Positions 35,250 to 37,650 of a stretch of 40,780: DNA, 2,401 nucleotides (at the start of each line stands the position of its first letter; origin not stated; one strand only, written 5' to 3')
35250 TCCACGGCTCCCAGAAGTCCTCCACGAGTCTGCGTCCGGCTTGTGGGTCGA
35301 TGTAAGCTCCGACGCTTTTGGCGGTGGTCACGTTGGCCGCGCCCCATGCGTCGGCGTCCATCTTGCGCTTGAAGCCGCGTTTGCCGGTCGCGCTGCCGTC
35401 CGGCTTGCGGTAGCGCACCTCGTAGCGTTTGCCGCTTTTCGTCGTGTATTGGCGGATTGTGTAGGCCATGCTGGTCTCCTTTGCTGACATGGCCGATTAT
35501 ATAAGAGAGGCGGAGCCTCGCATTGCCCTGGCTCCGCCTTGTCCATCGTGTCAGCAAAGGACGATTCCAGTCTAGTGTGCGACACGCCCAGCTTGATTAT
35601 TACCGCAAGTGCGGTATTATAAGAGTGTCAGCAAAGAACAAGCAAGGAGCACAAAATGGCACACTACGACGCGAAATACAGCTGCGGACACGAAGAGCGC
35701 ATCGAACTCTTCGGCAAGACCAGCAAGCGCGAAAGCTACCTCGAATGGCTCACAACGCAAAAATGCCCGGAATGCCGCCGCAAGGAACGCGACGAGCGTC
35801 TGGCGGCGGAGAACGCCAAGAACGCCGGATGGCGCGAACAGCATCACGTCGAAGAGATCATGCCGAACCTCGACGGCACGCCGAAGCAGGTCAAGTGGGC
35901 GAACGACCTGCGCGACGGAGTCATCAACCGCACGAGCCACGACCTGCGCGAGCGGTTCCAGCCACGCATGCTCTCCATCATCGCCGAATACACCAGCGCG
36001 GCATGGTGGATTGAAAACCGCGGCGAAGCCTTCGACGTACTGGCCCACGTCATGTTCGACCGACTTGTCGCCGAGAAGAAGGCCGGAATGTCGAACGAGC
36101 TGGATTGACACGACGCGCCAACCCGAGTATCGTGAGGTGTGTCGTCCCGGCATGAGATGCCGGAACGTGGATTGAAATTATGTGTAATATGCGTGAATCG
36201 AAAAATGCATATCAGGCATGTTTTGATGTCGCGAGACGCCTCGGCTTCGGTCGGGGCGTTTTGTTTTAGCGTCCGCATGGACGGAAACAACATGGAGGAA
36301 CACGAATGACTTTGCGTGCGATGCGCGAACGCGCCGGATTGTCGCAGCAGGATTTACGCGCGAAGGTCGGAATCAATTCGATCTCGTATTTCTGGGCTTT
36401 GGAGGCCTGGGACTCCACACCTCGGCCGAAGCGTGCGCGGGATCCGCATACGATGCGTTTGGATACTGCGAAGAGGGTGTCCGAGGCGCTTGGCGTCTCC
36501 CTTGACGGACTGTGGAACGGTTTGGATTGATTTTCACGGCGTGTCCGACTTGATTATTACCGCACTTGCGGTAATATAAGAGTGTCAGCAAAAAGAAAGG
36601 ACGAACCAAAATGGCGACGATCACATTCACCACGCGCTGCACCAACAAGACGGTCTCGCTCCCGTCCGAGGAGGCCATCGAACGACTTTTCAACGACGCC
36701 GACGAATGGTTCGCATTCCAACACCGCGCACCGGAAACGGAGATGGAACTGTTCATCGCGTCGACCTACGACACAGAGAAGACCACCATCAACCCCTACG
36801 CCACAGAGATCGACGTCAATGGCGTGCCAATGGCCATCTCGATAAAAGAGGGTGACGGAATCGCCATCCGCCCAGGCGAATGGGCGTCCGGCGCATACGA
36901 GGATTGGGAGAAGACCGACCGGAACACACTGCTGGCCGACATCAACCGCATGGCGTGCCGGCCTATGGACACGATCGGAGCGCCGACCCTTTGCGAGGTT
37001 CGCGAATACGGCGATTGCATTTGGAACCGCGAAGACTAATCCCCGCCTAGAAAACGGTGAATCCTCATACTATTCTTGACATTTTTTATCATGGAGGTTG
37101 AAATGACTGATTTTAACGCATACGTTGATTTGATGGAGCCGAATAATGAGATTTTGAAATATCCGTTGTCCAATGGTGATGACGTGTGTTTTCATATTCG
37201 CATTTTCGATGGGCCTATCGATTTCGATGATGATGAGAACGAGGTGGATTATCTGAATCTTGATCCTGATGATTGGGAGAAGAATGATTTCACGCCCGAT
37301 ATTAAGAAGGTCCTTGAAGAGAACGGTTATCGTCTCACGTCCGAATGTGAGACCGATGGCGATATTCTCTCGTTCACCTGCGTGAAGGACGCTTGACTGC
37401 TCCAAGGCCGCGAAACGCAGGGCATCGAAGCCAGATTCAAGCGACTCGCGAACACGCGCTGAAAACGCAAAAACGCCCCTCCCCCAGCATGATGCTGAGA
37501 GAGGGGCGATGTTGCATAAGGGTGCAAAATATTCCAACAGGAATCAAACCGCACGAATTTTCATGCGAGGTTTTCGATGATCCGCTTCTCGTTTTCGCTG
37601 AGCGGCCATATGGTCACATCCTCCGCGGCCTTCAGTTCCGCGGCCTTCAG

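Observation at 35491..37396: Operator-gated accessory island beside int: duplicated promoter/palindrome cassette, tiny XRE regulator and acidic small proteins (Acr/Aca-like anti-defence architecture)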

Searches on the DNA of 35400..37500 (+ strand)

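Call 11: search_dna_similar(query=window:35400-37500:+, collection=phages, mode=distant, max_rows=30)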
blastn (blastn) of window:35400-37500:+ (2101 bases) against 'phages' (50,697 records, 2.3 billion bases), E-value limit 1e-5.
Records with a match: 1; places in all: 1; records where one place covers at least 80% of the query: 0.
Best place of each record, by identity: 80-90% 1.
By first word of the organism name: Bacteriophage 1.
By host as written in the record: - 1.
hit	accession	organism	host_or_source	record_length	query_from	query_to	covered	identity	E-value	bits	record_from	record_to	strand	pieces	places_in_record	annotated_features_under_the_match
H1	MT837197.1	Bacteriophage sp.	human fecal samples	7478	198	1338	17%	85.3%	1e-34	394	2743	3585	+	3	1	record has no annotation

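Call 15: get_annotated_region(hit=H1, flank=5000)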
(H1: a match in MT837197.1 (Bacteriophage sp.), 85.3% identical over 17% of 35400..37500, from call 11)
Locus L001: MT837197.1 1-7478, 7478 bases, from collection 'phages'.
description: UNVERIFIED: Bacteriophage sp. clone scaffold_4135 genomic sequence.
organism: Bacteriophage sp. (NCBI taxid 38018)
taxonomy: Viruses
host: -; source: human fecal samples; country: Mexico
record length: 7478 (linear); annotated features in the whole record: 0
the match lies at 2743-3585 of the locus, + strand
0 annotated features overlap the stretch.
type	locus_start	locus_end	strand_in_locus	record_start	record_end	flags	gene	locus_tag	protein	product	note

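Call 92: search_dna_similar(query=window:36179-36240:+, collection=phages, mode=distant, max_evalue=10)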
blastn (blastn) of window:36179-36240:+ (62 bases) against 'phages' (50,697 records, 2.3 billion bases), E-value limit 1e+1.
Records with a match: 8; places in all: 8; records where one place covers at least 80% of the query: 1.
Best place of each record, by identity: 95-99% 4; 90-95% 1; 80-90% 3.
By first word of the organism name: Erwinia 4; Escherichia 3; Bacteriophage 1.
By host as written in the record: Erwinia amylovora strain phiEa100 ATCC 29780 2; Erwinia amylovora 2; - 1; Escherichia sp. 1; Escherichia coli O157:H7 1; Escherichia coli 1.
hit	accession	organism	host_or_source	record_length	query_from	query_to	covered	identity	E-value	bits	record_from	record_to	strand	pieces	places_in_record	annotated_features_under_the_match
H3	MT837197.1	Bacteriophage sp.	human fecal samples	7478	1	62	100%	91.9%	1e-15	87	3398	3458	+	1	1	record has no annotation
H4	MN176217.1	Escherichia phage vB_Eco4M-7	Escherichia sp.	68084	17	47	50%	83.9%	5e+0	35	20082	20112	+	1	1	minor head protein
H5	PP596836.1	Escherichia phage vB_Eco4M-7n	Escherichia coli O157:H7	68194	17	47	50%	83.9%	5e+0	35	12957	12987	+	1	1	hypothetical protein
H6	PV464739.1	Escherichia phage RCIP0363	Escherichia coli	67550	17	47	50%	83.9%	5e+0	35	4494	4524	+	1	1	hypothetical protein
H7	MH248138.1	Erwinia phage vB_EamM_Alexandra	Erwinia amylovora strain phiEa100 ATCC ...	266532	28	48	34%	95.2%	5e+0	35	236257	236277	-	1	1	hypothetical protein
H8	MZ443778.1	Erwinia phage pEa_SNUABM_30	Erwinia amylovora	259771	28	48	34%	95.2%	5e+0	35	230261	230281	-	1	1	hypothetical protein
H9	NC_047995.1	Erwinia phage vB_EamM_Alexandra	Erwinia amylovora strain phiEa100 ATCC ...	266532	28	48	34%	95.2%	5e+0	35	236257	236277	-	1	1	transglycosylase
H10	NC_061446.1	Erwinia phage pEa_SNUABM_30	Erwinia amylovora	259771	28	48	34%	95.2%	5e+0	35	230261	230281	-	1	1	transglycosylase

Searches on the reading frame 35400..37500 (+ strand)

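Call 95: search_protein_families(library=pfam, proteins=[L001:5336-6493:+, L001:190-723:+, L001:1510-1908:+, L001:2082-2705:+], max_evalue=0.05)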
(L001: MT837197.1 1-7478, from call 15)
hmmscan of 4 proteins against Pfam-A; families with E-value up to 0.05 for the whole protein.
L001:5336-6493:+ (385 aa): 0 families

L001:190-723:+ (177 aa): 0 families

L001:1510-1908:+ (132 aa): 1 family
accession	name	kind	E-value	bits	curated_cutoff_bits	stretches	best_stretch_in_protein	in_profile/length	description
PF12957.13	DUF3846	-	3.4e-28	98.3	27.5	1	5-113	1-103/103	Domain of unknown function (DUF3846)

L001:2082-2705:+ (207 aa): 0 families
